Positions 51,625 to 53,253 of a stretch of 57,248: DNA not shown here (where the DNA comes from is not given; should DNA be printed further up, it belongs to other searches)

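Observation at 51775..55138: Compact EgtB-like / SenB-like glycosyltransferase / EgtD operon: a selenoneine-type biosynthetic cluster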

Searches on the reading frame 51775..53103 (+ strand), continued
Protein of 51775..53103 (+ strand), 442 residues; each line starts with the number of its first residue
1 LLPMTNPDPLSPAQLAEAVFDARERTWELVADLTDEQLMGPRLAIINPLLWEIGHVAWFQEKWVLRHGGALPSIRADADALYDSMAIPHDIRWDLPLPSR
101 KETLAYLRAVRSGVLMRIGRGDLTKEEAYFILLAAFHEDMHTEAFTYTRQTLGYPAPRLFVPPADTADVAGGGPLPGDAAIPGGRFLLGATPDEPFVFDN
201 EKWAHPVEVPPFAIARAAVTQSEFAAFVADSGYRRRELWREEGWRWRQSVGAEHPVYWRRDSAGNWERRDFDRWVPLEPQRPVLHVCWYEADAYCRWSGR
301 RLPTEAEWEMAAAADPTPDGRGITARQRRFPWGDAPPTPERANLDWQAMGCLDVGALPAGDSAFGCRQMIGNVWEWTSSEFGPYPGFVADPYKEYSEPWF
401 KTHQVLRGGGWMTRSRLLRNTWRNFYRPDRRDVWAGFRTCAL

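Call 71: search_solved_structures(query=window:51784-53103:+, show_alignments=5, max_evalue=1e-60)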
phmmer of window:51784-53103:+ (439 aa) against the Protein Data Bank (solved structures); distinct sequences matched with E-value up to 1e-60: 5.
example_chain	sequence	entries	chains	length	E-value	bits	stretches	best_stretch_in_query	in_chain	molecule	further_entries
8ux5_A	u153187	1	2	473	2.4e-105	356.2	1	11-439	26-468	Selenoxide synthase OvsA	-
8u41_A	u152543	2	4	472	2.7e-102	346.2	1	11-439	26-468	Selenoxide synthase OvsA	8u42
4x8b_A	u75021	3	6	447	2.1e-81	277.3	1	10-436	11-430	Sulfoxide synthase EgtB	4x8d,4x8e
8ryz_A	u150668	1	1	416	7.9e-68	232.5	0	9-312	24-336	selenoneine synthase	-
8k5i_A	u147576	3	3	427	1e-67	232.2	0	9-311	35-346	selenoneine synthase SenA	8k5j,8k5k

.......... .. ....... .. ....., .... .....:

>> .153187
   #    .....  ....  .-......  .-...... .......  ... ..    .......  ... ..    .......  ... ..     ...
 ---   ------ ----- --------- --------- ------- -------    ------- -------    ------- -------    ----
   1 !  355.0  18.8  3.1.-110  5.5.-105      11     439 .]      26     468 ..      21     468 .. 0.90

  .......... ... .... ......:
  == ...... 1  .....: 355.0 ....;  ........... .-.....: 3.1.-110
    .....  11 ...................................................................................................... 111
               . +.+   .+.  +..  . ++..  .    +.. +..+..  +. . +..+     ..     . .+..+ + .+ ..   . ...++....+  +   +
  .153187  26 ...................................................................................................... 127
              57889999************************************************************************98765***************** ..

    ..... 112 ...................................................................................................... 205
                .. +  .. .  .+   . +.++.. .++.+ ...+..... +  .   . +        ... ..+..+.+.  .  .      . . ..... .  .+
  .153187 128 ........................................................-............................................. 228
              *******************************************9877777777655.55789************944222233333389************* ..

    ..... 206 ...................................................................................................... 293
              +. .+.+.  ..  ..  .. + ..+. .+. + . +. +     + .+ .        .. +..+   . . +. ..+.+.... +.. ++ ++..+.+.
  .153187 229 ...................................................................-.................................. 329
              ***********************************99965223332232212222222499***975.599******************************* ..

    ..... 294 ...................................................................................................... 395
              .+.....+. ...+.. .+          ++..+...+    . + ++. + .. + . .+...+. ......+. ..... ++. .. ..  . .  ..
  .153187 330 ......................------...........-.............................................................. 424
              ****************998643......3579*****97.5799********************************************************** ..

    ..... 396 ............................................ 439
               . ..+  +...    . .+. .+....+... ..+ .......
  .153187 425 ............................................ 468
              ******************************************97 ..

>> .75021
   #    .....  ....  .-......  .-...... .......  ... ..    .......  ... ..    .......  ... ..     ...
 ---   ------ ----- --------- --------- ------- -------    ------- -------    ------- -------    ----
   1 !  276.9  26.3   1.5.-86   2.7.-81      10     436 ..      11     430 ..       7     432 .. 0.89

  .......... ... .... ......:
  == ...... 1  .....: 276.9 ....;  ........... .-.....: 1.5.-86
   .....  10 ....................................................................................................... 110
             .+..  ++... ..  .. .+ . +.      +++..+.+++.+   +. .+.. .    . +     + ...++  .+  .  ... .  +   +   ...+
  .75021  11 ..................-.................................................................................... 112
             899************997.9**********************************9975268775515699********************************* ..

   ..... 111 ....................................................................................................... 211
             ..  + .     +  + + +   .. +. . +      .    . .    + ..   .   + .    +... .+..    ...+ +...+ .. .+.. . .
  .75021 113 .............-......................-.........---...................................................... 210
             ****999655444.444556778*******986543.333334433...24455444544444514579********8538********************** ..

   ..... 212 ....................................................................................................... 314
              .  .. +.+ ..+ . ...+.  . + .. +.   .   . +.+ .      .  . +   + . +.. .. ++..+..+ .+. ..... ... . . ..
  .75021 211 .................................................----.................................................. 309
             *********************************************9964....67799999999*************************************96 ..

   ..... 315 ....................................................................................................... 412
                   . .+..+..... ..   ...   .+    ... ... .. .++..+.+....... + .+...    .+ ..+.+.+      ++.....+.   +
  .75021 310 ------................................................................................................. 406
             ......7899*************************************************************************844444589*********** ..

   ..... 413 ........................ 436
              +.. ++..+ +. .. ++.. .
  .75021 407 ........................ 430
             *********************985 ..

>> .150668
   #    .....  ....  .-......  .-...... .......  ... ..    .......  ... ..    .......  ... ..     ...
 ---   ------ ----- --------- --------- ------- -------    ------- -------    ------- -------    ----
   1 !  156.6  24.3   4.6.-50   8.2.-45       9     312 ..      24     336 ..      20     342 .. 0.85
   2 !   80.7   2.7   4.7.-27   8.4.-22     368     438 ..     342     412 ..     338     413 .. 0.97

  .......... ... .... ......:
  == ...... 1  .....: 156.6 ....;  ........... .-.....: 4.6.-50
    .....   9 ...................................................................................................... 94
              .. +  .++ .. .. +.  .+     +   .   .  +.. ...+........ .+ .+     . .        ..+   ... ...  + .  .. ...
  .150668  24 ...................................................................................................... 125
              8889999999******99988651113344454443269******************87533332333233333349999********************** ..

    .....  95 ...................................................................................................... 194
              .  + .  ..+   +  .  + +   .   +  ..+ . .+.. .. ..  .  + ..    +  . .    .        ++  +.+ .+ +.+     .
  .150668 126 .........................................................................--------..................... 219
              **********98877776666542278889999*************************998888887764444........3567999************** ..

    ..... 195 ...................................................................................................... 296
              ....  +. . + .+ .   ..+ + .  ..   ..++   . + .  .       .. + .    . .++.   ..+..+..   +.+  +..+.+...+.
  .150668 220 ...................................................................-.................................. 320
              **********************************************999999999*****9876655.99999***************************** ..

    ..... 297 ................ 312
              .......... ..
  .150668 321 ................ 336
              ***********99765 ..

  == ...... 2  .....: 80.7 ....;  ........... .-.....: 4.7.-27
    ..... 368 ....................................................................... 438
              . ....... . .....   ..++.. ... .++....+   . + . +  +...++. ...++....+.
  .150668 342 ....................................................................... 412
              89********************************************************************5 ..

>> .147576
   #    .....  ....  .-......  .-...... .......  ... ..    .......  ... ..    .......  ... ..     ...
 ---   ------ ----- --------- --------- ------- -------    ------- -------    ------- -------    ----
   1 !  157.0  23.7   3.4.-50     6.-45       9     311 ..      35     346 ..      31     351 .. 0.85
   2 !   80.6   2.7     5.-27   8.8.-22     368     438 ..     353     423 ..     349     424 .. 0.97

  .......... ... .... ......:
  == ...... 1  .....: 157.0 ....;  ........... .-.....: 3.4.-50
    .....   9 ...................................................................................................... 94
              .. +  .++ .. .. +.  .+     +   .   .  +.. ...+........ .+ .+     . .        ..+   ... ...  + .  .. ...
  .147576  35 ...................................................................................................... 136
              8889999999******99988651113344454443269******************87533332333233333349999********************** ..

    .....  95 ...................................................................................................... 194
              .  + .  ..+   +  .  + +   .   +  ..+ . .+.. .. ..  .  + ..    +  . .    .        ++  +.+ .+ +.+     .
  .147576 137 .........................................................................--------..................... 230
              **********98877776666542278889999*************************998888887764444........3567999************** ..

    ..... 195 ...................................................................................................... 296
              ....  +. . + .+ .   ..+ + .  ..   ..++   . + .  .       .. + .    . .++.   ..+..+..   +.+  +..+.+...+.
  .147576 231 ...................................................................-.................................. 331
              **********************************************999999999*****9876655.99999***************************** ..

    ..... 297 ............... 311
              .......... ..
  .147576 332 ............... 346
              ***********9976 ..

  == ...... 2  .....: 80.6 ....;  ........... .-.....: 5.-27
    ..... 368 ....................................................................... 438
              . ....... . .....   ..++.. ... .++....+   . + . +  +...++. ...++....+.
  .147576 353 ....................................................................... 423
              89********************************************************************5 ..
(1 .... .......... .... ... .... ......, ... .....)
